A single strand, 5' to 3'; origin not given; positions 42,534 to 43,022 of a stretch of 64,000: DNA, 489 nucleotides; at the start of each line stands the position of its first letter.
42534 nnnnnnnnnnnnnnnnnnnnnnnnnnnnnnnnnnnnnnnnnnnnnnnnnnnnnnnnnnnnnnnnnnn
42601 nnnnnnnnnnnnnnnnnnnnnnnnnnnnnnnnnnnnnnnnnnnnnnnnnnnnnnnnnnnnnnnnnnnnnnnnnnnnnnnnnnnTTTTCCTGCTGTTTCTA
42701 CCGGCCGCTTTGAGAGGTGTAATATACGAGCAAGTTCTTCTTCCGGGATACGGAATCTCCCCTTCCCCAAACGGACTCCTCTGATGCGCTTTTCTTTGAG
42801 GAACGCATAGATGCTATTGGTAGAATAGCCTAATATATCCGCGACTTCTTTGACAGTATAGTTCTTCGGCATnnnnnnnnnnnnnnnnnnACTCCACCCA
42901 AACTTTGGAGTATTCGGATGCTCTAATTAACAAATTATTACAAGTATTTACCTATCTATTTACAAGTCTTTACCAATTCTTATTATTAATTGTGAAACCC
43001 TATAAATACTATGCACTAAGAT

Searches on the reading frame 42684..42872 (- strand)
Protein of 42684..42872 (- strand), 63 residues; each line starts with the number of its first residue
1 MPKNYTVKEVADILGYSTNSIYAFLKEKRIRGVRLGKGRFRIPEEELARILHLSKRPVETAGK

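Call 34: search_solved_structures(query=window:42684-42872:-, max_evalue=10, show_alignments=3)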
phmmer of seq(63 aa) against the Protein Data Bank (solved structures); distinct sequences matched with E-value up to 10: 7.
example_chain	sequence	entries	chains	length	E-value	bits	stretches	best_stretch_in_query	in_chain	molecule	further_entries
8vd6_A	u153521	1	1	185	4.5e-09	39.5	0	4-53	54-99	CAP REPEAT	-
4j2n_A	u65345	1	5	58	0.0017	22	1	1-49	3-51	Gp37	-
2lvs_A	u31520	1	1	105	0.075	16.8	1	6-53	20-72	Putative uncharacterized protein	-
5mb4_A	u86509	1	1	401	0.16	15.8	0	6-27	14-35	GlcNAc specific lectin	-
7jil_X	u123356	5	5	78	0.3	14.9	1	18-62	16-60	50S ribosomal protein L28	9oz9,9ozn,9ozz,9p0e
8ga7_A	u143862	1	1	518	0.82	13.6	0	8-50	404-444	THR5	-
7v2s_A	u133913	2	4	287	1.4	12.8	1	17-49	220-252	Methyltranfer_dom domain-containing protein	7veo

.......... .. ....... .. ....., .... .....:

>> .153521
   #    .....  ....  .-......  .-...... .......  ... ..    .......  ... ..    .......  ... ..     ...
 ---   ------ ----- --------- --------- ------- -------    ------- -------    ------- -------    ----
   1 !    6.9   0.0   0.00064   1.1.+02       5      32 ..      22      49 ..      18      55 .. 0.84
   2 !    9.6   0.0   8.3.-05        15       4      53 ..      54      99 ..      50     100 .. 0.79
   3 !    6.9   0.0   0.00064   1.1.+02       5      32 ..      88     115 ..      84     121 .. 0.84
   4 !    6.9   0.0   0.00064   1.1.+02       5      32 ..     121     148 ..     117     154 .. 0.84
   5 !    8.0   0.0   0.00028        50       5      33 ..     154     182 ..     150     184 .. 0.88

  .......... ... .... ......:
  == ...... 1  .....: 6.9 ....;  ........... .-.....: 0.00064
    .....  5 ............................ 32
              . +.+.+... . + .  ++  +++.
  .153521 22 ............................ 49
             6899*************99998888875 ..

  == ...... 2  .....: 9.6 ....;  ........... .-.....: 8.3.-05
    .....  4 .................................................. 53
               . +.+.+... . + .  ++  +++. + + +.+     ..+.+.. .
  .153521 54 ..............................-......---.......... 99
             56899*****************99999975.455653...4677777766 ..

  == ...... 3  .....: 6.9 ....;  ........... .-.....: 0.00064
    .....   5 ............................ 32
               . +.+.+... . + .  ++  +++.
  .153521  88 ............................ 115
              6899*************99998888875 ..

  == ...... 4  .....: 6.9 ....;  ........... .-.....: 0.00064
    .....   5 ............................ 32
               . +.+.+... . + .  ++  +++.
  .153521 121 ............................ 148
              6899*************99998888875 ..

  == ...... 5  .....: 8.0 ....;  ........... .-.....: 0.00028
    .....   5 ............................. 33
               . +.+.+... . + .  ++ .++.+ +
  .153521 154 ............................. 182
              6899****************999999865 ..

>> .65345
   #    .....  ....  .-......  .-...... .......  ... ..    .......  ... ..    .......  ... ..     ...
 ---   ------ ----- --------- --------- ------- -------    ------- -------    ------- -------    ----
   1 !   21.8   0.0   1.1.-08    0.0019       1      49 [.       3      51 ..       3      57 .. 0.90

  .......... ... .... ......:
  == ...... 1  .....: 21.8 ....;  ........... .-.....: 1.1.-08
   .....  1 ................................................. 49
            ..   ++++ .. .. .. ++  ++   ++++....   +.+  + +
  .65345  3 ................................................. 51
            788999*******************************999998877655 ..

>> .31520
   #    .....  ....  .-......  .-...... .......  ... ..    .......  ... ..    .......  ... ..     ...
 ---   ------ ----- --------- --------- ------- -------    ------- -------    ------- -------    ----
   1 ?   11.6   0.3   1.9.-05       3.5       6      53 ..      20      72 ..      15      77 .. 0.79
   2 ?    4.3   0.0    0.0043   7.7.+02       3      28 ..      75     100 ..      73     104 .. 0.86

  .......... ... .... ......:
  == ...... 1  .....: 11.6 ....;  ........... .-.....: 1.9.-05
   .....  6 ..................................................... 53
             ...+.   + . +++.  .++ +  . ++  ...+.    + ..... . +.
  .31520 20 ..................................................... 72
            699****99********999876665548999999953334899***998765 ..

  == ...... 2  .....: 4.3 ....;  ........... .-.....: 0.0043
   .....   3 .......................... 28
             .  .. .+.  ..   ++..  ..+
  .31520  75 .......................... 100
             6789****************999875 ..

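Call 39: search_solved_structures(query=A2, max_evalue=10, show_alignments=0)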
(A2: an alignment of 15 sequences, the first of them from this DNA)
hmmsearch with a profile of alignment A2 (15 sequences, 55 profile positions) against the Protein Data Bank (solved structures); distinct sequences matched with E-value up to 10: 6.
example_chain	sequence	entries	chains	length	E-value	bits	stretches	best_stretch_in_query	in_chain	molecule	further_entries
8vd6_A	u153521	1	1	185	2.4e-06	30.4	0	5-32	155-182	CAP REPEAT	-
4j2n_A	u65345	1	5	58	0.00081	22.3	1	5-50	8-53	Gp37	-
2bwm_A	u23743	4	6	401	0.013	18.4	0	10-26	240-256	PSATHYRELLA VELUTINA LECTIN PVL | PSATHYRELLA VELUTINA LECTIN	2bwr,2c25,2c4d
4up4_A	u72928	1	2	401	0.014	18.3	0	10-26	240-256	LECTIN PVL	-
5mb4_A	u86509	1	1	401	0.016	18.2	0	10-26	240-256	GlcNAc specific lectin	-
8ybn_B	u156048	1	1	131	1.7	11.7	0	35-45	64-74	nanobody SEB-Nb8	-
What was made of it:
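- Closest known: BldC of Streptomyces. Different: Sequence identity is only about 22%, and BldC is not recovered by sequence search (calls 34, 39).
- The sequence also hits 4j2n (calls 34, 39).
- Tried and rejected: PDB sequence searches with one sequence and with a profile found Xis but not BldC (calls 34, 39).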

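Call 58: predict_structure(alignment_id=A3)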
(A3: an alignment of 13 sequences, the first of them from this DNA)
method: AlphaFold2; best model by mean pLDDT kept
length: 55 residues; sequences in the alignment: 13
mean_pLDDT: 88.9   pTM: 0.68
mean pLDDT of the five models: 88.9, 88.7, 87.8, 86.9, 86.7
residues with pLDDT >= 90: 40; 70-90: 11; 50-70: 4; < 50: 0
segments of 3 or more residues with pLDDT < 50: none
pLDDT, mean of each block of 10 residues (from residue 1): 91 94 93 88 91 65
secondary structure, 60 per line:
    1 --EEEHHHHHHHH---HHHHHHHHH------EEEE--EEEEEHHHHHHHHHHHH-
elements in order: E3-5 H6-13 H17-25 E32-35 E38-42 H43-54
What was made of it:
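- On BldC family: AlphaFold2 model with pLDDT 88.9 (call 58).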

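Call 62: fold_search(model_id=the predicted structure, library=pdb)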
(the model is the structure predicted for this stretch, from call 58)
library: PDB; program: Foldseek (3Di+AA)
matches with E <= 10: 796; with E <= 0.001: 0
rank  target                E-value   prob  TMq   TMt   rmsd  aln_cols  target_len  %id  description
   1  4j2n_C                7.7e-03  1.00  0.76  0.75   1.8        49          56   24  Crystal Structure of mycobacteriophage Pukovnik Xis (released 2013-10-23)
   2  4j2n_A                7.7e-03  1.00  0.76  0.77   1.8        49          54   24  Crystal Structure of mycobacteriophage Pukovnik Xis (released 2013-10-23)
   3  6ama_H                2.5e-02  1.00  0.83  0.83   1.3        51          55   22  Structure of S. coelicolor/S. venezuelae BldC-smeA-ssfA complex to 3.09 Angstrom (released 2018-03-28)
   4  6ama_B                2.8e-02  1.00  0.82  0.82   1.3        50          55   22  Structure of S. coelicolor/S. venezuelae BldC-smeA-ssfA complex to 3.09 Angstrom (released 2018-03-28)
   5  6amk_A                2.8e-02  1.00  0.82  0.87   1.4        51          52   22  Structure of Streptomyces venezuelae BldC-whiI opt complex (released 2018-03-28)
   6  6ama_A                3.2e-02  1.00  0.83  0.84   1.4        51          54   22  Structure of S. coelicolor/S. venezuelae BldC-smeA-ssfA complex to 3.09 Angstrom (released 2018-03-28)
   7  6ama_Y                5.2e-02  1.00  0.81  0.79   1.3        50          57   22  Structure of S. coelicolor/S. venezuelae BldC-smeA-ssfA complex to 3.09 Angstrom (released 2018-03-28)
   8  6ama_P                5.6e-02  1.00  0.82  0.80   1.3        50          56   22  Structure of S. coelicolor/S. venezuelae BldC-smeA-ssfA complex to 3.09 Angstrom (released 2018-03-28)
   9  6amk_B                6.0e-02  1.00  0.83  0.89   1.2        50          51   20  Structure of Streptomyces venezuelae BldC-whiI opt complex (released 2018-03-28)
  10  5i44_B                6.4e-02  1.00  0.75  0.63   2.3        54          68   18  Structure of RacA-DNA complex; P21 form (released 2016-05-04)
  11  5e01_B                7.9e-02  1.00  0.74  0.36   2.3        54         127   22  Crystal structure of HiNmlR, a MerR family regulator lacking the sensor domain, bound to palyndromic promoter DNA (released 2016-06-29)
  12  5i44_I                9.1e-02  1.00  0.74  0.64   2.0        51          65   20  Structure of RacA-DNA complex; P21 form (released 2016-05-04)
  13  8oj0_C                1.0e-01  0.51  0.39  0.25   9.7        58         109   31  60S ribosomal subunit bound to the E3-UFM1 complex - state 2 (native) (released 2024-02-21)
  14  5i44_K                1.3e-01  1.00  0.76  0.65   2.0        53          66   19  Structure of RacA-DNA complex; P21 form (released 2016-05-04)
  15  1r8d_B                1.3e-01  0.98  0.71  0.40   2.7        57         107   24  Crystal Structure of MtaN Bound to DNA (released 2004-08-17)
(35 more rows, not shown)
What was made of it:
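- On BldC family: Foldseek against 6ama/6amk gives TM 0.82-0.83 and rmsd 1.2-1.4 A (call 62).
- Closest known: BldC of Streptomyces. Same: The fold is the same small winged helix, at TM 0.82-0.83 and rmsd 1.2-1.4 A over 50-51 residues (call 62).
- Closest known: Excisionases / recombination directionality factors of the HTH_17 type. Same: This is the best sequence and Foldseek match (calls 34, 39, 62).
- The HTH model (pLDDT 88.9, call 58) matches BldC-DNA complexes 6ama/6amk at TM 0.82-0.83 and rmsd 1.2-1.4 A, and Pukovnik Xis 4j2n at TM 0.76 (call 62). HTH_17 is the excisionase family, and the best sequence and structure match is a phage Xis (calls 34, 62).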
